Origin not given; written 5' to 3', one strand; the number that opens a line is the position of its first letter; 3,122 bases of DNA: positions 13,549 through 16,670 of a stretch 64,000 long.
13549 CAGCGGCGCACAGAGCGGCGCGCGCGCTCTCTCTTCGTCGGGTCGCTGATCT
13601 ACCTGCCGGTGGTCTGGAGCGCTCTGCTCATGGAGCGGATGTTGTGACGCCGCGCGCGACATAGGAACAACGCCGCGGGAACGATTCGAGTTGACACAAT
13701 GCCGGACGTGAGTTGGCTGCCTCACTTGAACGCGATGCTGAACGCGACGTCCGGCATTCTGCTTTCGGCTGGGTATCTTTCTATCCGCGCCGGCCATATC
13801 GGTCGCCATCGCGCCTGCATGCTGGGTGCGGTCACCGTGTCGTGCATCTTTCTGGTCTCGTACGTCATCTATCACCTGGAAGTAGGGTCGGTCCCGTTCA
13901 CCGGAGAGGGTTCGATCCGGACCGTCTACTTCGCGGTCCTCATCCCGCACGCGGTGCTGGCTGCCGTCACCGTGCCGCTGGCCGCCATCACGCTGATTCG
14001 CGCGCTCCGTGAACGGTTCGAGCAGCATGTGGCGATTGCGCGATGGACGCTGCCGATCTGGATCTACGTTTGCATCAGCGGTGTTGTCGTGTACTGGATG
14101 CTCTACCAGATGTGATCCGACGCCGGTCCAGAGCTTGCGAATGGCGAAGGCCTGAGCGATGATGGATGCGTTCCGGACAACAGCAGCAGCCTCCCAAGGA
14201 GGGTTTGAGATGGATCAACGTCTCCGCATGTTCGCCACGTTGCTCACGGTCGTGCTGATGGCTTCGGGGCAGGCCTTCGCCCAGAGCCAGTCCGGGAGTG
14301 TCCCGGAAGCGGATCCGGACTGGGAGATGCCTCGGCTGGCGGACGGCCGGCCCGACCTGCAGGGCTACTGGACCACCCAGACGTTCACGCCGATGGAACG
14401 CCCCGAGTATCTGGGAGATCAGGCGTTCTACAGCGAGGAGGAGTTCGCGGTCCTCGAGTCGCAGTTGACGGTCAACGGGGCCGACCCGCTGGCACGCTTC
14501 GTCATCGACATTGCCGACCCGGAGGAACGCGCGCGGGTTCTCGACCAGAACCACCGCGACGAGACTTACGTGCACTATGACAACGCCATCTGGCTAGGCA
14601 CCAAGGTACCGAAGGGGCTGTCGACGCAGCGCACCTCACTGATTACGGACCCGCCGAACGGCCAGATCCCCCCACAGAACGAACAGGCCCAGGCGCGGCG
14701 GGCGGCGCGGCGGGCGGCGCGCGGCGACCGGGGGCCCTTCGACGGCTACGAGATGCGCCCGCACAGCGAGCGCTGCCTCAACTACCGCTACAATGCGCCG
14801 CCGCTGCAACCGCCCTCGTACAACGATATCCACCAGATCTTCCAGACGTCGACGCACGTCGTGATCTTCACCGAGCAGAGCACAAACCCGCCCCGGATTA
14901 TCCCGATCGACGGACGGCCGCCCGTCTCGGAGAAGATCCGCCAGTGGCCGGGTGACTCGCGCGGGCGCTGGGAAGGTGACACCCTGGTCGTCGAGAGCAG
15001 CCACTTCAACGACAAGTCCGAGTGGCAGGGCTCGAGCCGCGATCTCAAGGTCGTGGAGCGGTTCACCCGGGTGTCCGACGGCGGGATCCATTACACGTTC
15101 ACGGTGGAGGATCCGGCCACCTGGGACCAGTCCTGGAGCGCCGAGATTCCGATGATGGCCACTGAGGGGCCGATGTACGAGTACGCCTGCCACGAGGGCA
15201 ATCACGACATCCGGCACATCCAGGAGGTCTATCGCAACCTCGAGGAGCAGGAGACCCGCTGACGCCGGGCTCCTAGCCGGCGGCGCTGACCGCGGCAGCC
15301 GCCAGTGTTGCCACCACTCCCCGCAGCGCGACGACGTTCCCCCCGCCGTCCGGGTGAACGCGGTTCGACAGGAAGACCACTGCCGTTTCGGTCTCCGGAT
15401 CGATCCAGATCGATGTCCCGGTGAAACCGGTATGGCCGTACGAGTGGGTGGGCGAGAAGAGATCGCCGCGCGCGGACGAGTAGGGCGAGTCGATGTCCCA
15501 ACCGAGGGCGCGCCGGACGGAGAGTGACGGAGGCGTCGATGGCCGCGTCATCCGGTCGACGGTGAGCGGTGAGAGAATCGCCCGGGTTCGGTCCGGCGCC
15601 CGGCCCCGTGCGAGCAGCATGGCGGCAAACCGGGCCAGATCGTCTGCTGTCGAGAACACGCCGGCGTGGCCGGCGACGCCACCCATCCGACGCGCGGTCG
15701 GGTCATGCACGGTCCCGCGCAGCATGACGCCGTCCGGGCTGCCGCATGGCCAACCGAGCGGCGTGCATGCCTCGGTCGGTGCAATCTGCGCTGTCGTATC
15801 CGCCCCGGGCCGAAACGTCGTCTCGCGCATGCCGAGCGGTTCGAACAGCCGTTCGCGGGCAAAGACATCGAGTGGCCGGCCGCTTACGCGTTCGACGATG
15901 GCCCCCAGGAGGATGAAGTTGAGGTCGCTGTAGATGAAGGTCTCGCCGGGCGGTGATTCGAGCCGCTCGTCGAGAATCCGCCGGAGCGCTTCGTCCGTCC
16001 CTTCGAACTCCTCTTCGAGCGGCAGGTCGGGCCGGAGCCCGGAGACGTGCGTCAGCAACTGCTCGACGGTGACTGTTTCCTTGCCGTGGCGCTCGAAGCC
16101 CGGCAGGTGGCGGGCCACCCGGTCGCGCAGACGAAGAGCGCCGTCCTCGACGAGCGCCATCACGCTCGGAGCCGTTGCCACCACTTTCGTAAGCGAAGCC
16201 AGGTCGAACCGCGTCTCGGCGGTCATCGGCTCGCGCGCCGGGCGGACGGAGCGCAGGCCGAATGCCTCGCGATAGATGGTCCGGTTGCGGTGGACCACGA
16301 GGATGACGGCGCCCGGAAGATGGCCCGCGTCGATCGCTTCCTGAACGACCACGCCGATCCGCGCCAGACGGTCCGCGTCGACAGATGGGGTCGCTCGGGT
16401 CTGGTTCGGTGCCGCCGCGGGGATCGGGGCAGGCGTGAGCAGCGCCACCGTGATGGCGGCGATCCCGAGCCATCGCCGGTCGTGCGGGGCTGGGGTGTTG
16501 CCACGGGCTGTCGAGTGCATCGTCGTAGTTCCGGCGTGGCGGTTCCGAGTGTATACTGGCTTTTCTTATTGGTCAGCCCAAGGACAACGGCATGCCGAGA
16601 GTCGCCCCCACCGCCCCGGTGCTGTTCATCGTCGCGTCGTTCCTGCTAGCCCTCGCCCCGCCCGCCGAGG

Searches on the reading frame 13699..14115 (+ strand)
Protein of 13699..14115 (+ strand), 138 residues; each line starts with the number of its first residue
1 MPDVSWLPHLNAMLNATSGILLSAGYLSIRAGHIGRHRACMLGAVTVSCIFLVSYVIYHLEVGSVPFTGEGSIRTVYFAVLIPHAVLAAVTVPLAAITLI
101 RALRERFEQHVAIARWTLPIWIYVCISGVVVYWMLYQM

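Call 62: search_protein_families(library=pfam, proteins=[window:13699-14115:+])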
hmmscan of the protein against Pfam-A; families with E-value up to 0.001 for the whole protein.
window:13699-14115:+ (138 aa): 1 family
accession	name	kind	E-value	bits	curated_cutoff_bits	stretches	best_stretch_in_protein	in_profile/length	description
PF04238.17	DUF420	-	6.2e-42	143.4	30.5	1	7-135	1-130/130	Protein of unknown function (DUF420)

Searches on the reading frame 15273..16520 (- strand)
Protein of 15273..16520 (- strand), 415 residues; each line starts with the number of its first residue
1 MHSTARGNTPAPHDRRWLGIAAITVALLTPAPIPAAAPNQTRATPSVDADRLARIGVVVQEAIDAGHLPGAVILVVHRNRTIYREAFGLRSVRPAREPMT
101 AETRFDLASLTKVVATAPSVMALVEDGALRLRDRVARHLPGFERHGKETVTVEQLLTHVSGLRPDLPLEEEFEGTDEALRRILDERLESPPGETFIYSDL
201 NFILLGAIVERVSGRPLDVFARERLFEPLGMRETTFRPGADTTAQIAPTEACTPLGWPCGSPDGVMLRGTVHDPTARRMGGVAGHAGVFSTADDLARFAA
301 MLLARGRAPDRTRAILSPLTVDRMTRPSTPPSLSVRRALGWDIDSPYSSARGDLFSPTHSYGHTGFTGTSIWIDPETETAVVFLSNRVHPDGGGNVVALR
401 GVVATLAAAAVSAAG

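Call 13: search_protein_families(library=pfam, proteins=[window:15273-16520:-])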
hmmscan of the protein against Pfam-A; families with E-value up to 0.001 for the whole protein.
window:15273-16520:- (415 aa): 1 family
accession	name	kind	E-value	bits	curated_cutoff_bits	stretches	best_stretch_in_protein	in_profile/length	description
PF00144.29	Beta-lactamase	-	3.4e-78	263.6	27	1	59-393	5-316/329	Beta-lactamase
